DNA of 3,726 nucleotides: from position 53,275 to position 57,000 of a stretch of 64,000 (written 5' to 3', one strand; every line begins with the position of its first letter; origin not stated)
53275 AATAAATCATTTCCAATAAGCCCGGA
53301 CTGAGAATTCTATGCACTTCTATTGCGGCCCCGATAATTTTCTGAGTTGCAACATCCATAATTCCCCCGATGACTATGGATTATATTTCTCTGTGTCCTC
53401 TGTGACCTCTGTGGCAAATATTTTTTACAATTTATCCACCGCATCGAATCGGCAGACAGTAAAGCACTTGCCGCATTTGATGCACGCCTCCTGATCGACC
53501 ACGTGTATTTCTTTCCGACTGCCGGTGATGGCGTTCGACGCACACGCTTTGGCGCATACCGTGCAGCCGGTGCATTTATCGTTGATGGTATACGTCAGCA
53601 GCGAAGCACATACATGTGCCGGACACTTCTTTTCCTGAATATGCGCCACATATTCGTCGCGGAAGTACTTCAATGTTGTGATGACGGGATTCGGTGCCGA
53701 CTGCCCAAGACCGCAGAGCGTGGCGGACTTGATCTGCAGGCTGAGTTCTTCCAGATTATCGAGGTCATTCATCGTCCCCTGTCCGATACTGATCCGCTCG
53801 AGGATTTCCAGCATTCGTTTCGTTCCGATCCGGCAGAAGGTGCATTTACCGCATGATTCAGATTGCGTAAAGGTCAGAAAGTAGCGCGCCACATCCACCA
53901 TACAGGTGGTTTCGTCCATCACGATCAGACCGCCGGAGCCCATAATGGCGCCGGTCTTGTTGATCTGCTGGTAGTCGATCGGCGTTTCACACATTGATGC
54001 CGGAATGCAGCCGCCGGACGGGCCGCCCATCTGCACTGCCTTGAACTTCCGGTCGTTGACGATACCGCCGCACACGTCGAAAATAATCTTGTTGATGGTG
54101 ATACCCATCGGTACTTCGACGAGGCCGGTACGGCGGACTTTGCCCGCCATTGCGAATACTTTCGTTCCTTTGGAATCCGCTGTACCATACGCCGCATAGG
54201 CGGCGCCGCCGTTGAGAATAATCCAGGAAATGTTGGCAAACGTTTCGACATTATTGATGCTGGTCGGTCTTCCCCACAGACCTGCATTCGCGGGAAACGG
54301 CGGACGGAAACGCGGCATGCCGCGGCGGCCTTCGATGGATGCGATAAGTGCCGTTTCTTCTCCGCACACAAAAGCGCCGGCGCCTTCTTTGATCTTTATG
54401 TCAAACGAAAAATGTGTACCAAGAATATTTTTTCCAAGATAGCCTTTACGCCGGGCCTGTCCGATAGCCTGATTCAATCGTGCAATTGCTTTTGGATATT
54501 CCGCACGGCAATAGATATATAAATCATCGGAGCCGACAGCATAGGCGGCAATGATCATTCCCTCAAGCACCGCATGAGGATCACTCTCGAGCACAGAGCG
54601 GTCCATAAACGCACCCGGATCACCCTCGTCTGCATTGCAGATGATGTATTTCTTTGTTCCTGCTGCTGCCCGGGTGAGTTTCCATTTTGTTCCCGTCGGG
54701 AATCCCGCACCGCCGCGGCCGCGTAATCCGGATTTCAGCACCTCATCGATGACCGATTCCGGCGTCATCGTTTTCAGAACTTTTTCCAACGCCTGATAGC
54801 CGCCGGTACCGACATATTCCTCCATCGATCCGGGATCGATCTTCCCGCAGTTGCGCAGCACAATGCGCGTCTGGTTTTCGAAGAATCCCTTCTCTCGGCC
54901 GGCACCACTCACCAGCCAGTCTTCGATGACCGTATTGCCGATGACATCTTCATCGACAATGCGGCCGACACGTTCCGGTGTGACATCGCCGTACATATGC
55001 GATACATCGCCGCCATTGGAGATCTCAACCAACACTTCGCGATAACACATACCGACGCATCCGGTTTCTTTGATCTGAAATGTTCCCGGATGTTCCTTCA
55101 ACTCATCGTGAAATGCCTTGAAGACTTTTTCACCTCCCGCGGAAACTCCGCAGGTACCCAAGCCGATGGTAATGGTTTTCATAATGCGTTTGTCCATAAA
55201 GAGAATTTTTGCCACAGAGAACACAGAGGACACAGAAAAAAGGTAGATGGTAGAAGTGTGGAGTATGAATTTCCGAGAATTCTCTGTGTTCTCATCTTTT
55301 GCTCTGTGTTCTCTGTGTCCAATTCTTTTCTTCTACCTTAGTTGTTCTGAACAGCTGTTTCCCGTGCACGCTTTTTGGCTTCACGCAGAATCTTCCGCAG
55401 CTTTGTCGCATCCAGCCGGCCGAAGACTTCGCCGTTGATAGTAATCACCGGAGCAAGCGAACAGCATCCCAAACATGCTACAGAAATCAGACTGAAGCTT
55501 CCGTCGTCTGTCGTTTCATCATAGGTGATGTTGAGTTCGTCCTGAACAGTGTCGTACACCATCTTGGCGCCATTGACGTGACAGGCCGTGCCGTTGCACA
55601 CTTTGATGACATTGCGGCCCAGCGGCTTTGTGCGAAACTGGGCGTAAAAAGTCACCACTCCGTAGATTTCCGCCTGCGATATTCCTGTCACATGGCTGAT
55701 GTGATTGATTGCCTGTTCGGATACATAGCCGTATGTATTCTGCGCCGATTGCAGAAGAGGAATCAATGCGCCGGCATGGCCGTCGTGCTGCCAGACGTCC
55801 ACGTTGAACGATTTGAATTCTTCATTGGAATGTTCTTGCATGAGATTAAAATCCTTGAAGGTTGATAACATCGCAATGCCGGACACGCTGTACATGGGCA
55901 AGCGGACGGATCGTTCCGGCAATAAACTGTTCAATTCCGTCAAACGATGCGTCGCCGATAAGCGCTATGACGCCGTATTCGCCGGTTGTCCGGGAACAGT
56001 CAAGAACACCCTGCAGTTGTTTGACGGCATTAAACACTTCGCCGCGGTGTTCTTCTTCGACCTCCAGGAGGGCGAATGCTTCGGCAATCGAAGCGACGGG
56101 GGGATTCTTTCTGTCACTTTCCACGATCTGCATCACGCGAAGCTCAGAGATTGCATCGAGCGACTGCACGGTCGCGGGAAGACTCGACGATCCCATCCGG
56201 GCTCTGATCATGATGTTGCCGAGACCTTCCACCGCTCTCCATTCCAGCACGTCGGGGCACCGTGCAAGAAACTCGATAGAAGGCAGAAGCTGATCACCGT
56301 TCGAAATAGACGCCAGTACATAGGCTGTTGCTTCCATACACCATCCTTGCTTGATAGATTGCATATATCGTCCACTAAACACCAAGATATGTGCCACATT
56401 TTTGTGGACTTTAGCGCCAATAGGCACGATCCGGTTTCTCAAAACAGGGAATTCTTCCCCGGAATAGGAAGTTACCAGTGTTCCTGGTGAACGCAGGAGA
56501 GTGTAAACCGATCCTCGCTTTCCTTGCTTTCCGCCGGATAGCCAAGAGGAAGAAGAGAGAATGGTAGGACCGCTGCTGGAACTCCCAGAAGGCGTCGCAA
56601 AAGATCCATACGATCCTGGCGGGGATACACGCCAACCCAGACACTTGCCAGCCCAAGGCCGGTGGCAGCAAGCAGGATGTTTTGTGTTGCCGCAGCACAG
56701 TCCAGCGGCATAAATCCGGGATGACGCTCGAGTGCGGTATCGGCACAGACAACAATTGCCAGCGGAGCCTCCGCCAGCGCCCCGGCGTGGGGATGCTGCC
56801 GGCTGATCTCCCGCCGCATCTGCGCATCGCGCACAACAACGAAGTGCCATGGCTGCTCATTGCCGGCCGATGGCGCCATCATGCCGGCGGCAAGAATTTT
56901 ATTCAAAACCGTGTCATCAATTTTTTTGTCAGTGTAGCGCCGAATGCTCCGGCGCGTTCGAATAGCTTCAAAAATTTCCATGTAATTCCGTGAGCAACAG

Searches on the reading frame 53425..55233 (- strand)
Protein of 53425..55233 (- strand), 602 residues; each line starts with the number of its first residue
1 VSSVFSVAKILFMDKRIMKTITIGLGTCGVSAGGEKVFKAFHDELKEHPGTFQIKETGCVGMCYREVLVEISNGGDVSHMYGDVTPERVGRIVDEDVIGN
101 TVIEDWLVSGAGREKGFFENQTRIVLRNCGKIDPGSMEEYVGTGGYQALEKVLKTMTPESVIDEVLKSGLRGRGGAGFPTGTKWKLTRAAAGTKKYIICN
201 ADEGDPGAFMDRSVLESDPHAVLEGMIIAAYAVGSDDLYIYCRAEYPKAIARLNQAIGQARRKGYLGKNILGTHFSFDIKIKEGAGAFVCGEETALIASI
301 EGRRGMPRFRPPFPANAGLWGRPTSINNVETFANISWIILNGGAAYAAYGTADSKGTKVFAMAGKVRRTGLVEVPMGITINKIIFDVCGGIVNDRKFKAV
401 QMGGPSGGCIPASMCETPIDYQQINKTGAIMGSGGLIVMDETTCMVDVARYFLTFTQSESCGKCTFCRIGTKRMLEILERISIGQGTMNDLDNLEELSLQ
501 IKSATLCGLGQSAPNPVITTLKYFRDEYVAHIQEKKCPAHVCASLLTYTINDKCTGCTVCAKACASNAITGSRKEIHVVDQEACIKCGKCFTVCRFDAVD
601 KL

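Call 53: search_protein_families(library=pfam, proteins=[window:53425-55233:-], max_evalue=0.001)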
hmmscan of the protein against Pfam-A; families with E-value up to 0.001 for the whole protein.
window:53425-55233:- (602 aa): 12 families
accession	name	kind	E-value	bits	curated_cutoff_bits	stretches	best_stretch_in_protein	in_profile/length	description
PF01512.22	Complex1_51K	-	7.9e-49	165.8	31.2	1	166-336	2-149/150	Nuo51 FMN-binding domain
PF10589.14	NADH_4Fe-4S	-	2.5e-33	114.2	23.5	1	447-531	1-85/85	NADH-ubiquinone oxidoreductase-F iron-sulfur binding region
PF00037.32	Fer4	-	1.9e-07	31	21.1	1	578-599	2-23/24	4Fe-4S binding domain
PF14697.11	Fer4_21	-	4e-07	30.5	35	1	551-597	5-55/59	4Fe-4S dicluster domain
PF12838.12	Fer4_7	-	1.4e-06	29.1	27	1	553-598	1-52/52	4Fe-4S dicluster domain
PF13187.11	Fer4_9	-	2.7e-06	27.7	27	1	553-596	1-49/52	4Fe-4S dicluster domain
PF12837.12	Fer4_6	-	1.1e-05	25.6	25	1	578-598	3-23/24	4Fe-4S binding domain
PF12797.12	Fer4_2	-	2.9e-05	24.2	24.5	0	577-594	3-20/22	4Fe-4S binding domain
PF13237.11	Fer4_10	-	7.8e-05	23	25.5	1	551-594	6-52/53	4Fe-4S dicluster domain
PF07845.16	DUF1636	-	0.00015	22.6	31.6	1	32-88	20-78/117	Protein of unknown function (DUF1636)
PF10531.15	SLBB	-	0.00031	20.9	27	1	360-408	2-53/55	SLBB domain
PF01257.25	2Fe-2S_thioredx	-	0.00062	20.1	24.8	0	19-95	66-143/145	Thioredoxin-like [2Fe-2S] ferredoxin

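Call 67: find_homologous_proteins(query=window:53425-55233:-, max_evalue=1e-50)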
Query window:53425-55233:- (602 aa): 8000 proteins with E <= 1e-50 among 8000 candidates; the best 120 are listed.
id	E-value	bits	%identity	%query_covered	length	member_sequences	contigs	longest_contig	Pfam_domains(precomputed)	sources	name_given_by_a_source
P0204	0.0e+0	1351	100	97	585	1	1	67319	PF14697.12,PF10589.15,PF12837.13,PF00037.33,PF12838.13,PF01512.23,PF13187.12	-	-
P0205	0.0e+0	1275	94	97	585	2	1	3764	PF14697.12,PF10589.15,PF12837.13,PF00037.33,PF01512.23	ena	-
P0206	0.0e+0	1269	93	97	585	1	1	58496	PF14697.12,PF10589.15,PF12837.13,PF00037.33,PF01512.23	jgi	jgi:NADH-quinone oxidoreductase subunit F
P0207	0.0e+0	1269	92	97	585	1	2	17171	PF10589.15,PF12797.13,PF00037.33,PF12838.13,PF01512.23,PF13187.12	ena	-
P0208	0.0e+0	1243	92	97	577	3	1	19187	PF10589.15,PF00037.33,PF01512.23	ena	-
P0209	0.0e+0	1165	84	97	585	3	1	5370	PF14697.12,PF10589.15,PF12797.13,PF12837.13,PF00037.33,PF12838.13,PF01512.23,PF13237.12,PF13187.12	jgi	jgi:NADH-quinone oxidoreductase subunit F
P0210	0.0e+0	1154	83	97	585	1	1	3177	PF14697.12,PF10589.15,PF12797.13,PF12837.13,PF00037.33,PF12838.13,PF01512.23,PF25160.2,PF13237.12,PF13187.12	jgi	-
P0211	0.0e+0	1153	82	97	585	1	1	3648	PF14697.12,PF10589.15,PF12797.13,PF12837.13,PF00037.33,PF12838.13,PF01512.23,PF13237.12,PF13187.12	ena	-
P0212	0.0e+0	1149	82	97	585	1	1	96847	PF14697.12,PF10589.15,PF12797.13,PF12837.13,PF00037.33,PF12838.13,PF01512.23,PF13237.12,PF13187.12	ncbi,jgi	jgi:NADH-quinone oxidoreductase subunit F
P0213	0.0e+0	1147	82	97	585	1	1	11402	PF14697.12,PF10589.15,PF12837.13,PF00037.33,PF12838.13,PF01512.23,PF25160.2,PF13237.12,PF13187.12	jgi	jgi:NADH-quinone oxidoreductase subunit F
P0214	0.0e+0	1147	82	97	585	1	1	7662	PF14697.12,PF10589.15,PF00037.33,PF12838.13,PF01512.23,PF25160.2,PF13237.12,PF13187.12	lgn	-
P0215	0.0e+0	1146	82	97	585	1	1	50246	PF14697.12,PF10589.15,PF00037.33,PF12838.13,PF01512.23,PF25160.2,PF13237.12,PF13187.12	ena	-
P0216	0.0e+0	1144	81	97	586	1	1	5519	PF14697.12,PF10589.15,PF12797.13,PF12837.13,PF00037.33,PF12838.13,PF01512.23,PF25160.2,PF13237.12,PF13187.12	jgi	jgi:NADH-quinone oxidoreductase subunit F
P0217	0.0e+0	1141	82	97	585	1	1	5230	PF14697.12,PF10589.15,PF00037.33,PF12838.13,PF01512.23,PF25160.2,PF13237.12,PF13187.12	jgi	-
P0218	0.0e+0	1141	82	97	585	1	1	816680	PF14697.12,PF10589.15,PF12837.13,PF00037.33,PF12838.13,PF01512.23,PF13237.12,PF13187.12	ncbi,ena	-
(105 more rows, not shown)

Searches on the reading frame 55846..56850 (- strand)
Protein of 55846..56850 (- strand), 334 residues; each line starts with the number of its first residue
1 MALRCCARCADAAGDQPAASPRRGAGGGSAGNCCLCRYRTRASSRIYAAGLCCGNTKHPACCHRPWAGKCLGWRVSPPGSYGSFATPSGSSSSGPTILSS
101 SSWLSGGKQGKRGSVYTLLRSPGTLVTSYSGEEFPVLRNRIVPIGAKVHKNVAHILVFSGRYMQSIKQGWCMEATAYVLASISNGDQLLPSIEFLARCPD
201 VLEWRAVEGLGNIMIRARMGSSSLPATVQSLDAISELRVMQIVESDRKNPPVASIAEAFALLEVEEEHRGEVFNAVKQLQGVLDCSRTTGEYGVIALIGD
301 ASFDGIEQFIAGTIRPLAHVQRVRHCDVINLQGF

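Call 53: search_protein_families(library=pfam, proteins=[window:55846-56850:-], max_evalue=0.001)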
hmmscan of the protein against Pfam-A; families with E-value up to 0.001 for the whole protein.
window:55846-56850:- (334 aa): 1 family
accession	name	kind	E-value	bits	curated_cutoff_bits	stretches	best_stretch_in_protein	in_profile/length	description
PF01037.27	AsnC_trans_reg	-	6.1e-09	36.1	25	1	262-324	3-66/73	Lrp/AsnC ligand binding domain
